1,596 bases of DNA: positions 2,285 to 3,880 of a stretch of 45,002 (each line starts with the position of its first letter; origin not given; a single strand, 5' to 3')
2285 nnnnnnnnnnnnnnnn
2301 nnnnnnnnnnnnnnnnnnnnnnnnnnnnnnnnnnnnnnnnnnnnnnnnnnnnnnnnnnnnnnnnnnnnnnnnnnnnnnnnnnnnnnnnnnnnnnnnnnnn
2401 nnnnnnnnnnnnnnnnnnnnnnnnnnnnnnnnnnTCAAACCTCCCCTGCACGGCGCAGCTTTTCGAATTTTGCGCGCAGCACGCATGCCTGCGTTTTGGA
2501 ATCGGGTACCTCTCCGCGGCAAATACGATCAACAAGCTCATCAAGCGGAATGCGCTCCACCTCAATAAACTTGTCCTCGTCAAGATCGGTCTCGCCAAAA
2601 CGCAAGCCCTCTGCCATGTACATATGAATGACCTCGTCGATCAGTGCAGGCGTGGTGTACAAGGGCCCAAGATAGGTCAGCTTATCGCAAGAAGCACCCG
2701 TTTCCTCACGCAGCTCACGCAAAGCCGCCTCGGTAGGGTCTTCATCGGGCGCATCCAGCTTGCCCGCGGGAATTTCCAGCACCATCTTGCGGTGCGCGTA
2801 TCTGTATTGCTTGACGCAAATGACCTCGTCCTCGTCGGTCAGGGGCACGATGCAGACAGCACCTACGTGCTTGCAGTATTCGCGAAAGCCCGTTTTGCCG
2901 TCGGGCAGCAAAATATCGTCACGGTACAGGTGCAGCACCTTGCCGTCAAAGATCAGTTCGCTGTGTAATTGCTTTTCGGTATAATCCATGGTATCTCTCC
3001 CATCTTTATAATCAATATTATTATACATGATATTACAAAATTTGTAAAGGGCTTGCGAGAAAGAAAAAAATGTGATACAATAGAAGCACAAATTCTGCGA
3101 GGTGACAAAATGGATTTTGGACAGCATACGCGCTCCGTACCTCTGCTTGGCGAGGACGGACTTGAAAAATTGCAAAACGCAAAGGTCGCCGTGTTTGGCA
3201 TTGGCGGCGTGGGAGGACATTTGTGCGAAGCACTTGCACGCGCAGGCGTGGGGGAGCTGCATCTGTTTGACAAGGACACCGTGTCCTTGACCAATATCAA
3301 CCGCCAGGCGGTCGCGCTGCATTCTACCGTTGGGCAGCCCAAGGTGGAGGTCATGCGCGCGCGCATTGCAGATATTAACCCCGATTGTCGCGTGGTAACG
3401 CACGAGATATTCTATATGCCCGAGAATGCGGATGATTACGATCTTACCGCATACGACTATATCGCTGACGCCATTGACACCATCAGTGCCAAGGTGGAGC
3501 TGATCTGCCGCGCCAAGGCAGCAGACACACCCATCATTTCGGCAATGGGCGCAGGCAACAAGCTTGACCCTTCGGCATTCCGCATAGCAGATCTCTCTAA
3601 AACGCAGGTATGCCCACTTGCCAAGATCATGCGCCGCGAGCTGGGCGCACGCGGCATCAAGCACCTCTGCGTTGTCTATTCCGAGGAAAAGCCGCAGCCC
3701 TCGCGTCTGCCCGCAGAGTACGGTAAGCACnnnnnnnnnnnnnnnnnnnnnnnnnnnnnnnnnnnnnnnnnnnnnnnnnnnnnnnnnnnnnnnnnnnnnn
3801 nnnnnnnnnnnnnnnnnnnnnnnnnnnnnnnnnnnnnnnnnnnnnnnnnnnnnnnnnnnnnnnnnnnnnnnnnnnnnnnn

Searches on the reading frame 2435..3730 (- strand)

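Call 10: search_protein_families(library=pfam, proteins=[window:2435-3730:-], max_evalue=0.001)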
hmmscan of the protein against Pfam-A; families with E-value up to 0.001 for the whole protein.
window:2435-3730:- (431 aa): 1 family
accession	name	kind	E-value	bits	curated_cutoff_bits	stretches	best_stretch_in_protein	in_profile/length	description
PF00293.34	NUDIX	-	3.5e-16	59.9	21.1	1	288-399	2-118/134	NUDIX domain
